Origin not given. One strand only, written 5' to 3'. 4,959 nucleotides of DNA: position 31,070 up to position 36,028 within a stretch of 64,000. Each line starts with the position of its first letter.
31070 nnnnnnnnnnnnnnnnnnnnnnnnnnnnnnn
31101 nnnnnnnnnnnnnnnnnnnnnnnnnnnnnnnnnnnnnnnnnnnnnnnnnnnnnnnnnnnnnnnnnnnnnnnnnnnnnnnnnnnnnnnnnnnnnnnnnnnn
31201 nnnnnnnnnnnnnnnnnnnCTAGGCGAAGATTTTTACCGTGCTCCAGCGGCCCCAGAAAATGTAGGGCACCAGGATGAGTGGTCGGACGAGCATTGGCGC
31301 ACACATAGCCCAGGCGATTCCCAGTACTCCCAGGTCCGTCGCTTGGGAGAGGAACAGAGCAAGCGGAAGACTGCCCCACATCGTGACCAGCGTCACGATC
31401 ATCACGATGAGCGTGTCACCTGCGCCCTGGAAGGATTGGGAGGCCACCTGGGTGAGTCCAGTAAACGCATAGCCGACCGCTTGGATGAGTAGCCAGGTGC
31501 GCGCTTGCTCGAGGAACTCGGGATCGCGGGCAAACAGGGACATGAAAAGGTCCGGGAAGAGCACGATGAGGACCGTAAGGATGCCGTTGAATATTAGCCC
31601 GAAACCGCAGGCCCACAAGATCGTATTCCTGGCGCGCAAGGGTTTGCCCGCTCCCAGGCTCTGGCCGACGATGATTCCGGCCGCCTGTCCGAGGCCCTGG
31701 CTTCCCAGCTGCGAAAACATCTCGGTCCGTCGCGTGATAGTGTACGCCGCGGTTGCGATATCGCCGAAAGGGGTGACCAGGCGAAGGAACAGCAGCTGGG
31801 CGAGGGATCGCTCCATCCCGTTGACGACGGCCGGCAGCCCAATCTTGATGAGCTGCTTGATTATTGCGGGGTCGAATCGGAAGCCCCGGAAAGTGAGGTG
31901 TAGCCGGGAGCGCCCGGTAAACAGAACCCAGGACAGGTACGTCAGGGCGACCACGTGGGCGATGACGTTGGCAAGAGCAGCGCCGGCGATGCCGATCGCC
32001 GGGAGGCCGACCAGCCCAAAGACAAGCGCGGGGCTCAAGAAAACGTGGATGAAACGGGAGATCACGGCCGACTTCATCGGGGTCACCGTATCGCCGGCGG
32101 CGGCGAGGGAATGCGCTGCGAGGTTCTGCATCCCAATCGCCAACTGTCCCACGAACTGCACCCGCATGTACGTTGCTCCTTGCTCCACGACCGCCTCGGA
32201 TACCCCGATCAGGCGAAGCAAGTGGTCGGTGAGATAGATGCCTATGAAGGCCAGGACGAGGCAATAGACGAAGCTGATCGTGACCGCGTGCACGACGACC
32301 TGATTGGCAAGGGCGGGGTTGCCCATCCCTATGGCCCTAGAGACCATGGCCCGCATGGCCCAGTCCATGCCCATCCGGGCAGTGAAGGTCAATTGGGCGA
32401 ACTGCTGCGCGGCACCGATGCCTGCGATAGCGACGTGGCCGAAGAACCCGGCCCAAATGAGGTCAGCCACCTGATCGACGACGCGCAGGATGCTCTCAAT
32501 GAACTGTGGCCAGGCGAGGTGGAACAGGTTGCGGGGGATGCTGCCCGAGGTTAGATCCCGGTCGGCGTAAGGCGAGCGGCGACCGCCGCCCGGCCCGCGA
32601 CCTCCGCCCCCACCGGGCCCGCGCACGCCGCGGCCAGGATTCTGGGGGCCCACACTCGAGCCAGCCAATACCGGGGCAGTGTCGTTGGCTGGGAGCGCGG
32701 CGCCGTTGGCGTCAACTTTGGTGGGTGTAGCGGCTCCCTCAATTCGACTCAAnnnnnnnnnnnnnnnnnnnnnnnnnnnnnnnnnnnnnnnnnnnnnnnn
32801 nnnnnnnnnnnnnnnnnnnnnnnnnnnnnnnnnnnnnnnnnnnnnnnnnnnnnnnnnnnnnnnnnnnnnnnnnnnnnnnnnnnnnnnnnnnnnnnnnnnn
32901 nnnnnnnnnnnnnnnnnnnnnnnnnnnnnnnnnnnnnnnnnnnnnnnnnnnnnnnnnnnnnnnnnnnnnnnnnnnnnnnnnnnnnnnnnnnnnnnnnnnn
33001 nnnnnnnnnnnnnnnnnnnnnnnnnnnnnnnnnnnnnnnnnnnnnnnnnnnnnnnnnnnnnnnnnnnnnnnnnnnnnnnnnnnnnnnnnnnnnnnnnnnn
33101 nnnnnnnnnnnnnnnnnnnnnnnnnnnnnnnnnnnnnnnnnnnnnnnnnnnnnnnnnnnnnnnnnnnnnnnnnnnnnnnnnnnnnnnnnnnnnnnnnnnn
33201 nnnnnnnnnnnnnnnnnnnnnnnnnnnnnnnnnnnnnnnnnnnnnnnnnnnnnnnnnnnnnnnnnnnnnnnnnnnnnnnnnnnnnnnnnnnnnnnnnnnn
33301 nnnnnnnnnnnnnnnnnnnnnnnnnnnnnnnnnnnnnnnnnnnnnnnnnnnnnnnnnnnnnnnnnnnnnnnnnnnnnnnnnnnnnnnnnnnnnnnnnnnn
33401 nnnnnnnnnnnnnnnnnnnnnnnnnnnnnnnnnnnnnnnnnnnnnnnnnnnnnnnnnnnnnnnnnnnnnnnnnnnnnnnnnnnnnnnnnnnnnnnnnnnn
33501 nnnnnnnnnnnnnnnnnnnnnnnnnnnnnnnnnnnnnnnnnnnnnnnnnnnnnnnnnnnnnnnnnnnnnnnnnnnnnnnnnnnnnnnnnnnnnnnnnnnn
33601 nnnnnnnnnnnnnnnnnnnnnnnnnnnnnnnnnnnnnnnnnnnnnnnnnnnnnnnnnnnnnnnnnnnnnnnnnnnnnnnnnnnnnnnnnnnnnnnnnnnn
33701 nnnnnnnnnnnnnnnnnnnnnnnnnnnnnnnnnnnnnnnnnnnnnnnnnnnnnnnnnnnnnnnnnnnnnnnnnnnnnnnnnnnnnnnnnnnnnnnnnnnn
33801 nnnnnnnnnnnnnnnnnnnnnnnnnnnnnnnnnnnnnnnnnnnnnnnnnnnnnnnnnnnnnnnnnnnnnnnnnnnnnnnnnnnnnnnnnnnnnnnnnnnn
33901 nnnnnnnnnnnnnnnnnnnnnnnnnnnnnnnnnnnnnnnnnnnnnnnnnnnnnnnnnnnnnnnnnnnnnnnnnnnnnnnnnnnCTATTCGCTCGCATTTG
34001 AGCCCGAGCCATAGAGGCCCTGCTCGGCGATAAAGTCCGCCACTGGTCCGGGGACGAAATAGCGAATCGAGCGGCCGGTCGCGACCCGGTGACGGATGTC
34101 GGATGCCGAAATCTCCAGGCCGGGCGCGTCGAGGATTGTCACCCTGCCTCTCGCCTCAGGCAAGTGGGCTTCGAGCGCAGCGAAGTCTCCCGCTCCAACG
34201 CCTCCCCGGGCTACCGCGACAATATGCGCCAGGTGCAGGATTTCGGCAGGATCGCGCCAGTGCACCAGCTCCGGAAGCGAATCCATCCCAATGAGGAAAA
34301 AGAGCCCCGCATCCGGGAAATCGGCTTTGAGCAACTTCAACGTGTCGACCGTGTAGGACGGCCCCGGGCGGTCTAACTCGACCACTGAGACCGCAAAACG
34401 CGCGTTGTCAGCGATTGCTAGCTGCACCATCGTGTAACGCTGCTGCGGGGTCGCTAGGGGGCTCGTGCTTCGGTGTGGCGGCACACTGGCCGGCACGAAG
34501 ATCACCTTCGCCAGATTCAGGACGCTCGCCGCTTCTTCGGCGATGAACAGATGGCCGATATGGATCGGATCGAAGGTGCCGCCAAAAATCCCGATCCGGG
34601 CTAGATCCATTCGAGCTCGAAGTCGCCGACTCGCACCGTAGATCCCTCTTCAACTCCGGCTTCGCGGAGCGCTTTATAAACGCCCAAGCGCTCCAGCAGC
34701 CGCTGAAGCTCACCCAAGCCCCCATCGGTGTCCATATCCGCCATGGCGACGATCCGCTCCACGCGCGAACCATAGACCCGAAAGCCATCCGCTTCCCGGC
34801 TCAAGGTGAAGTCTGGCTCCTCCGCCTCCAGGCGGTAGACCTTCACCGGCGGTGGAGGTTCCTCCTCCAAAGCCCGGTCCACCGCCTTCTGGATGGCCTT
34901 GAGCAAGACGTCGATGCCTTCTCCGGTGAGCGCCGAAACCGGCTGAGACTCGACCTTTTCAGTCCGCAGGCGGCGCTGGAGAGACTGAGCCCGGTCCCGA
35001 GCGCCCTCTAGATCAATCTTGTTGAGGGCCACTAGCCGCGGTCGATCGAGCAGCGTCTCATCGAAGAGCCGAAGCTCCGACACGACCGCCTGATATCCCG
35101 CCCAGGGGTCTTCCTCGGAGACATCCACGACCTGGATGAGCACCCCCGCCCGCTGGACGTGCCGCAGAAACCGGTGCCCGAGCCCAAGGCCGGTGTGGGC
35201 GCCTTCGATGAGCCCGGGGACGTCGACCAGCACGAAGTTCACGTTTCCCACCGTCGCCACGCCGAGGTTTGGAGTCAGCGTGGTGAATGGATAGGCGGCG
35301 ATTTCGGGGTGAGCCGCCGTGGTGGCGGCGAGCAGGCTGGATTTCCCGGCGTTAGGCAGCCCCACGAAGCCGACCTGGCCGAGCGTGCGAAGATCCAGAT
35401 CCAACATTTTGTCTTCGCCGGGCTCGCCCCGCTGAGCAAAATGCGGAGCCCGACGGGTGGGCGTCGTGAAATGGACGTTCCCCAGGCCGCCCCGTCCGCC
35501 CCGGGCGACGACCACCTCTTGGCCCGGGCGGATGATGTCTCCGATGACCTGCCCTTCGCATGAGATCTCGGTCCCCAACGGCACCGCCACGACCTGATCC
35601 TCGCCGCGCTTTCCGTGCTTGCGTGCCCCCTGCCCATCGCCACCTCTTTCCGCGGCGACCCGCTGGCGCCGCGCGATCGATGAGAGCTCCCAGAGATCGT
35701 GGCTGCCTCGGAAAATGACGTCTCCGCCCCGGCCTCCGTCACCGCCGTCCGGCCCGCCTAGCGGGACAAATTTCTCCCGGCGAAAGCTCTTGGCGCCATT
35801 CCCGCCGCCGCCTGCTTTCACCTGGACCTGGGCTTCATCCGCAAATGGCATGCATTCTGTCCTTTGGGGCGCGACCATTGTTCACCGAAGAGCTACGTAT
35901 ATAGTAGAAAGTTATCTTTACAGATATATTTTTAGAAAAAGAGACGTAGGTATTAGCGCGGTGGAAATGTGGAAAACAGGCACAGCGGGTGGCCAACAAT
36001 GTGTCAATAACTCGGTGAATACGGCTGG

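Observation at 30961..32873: Two diverged MATE paralogues keep the same promoter and a 6-codon upstream ORF (MYEMNV) that overlaps the efflux-gene start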

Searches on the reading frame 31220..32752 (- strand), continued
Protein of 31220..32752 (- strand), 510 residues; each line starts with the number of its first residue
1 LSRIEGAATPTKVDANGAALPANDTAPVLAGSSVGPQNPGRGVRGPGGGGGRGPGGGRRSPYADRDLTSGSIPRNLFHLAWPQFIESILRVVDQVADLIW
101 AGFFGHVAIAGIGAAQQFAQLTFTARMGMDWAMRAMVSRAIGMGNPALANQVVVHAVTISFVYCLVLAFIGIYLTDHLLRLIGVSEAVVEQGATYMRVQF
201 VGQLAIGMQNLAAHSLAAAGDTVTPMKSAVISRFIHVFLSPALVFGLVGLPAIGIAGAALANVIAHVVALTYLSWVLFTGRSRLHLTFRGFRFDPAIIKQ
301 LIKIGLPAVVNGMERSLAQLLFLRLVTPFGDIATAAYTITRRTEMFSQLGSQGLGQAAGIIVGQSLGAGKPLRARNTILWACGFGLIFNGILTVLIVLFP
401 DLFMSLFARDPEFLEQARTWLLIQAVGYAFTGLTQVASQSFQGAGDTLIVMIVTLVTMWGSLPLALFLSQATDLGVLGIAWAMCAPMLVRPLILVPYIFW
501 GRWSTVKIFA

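Call 59: find_encoding_contigs(protein=P0019, flank=1200, max_places=2)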
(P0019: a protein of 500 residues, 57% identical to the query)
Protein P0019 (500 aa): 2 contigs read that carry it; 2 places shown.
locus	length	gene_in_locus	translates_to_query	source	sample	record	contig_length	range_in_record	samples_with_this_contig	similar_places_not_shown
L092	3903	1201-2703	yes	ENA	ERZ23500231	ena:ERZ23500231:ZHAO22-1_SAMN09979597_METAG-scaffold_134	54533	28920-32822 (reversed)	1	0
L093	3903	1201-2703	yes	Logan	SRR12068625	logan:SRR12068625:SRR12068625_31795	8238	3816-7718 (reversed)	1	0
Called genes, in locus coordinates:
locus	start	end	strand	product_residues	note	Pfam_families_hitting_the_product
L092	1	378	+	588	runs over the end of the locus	PF00528:BPD_transp_1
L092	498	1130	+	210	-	-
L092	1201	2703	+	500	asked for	PF01554:MatE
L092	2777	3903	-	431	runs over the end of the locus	PF05977:MFS_3, PF07690:MFS_1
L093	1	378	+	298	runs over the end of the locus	?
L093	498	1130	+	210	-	-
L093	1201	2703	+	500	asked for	PF01554:MatE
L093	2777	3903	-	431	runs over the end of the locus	PF05977:MFS_3, PF07690:MFS_1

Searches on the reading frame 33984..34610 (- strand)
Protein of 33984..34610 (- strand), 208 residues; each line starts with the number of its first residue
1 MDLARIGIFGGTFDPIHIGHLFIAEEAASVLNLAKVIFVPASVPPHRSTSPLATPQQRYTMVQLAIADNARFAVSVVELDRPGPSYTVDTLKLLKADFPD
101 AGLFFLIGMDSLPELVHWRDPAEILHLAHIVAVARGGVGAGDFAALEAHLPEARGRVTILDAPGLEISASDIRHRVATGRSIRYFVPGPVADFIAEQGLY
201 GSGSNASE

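Call 10: search_protein_families(library=pfam, proteins=[window:33984-34610:-])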
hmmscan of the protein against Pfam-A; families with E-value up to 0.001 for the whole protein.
window:33984-34610:- (208 aa): 1 family
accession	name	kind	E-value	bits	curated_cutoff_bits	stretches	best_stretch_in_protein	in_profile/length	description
PF01467.32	CTP_transf_like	-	4.9e-25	88.7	21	1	8-175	1-133/133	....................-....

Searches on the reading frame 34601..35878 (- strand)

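Call 10: search_protein_families(library=pfam, proteins=[window:34601-35878:-])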
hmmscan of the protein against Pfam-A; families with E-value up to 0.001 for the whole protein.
window:34601-35878:- (425 aa): 5 families
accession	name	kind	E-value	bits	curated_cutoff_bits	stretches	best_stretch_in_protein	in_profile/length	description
PF01018.28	GTP1_OBG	-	3.7e-52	176.5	27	1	14-164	2-154/155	GTP1/OBG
PF01926.29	MMR_HSR1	-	1e-22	80.8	21.9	1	168-287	1-113/113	50S ribosome-binding GTPase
PF09269.16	DUF1967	-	1.4e-20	73.5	27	1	359-424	3-70/70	Domain of unknown function (DUF1967)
PF02421.24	FeoB_N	-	4.7e-09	36.4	27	1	169-329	3-156/156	Ferrous iron transport protein B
PF00025.27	Arf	-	8.3e-07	29.1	22.3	1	170-331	18-172/174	ADP-ribosylation factor family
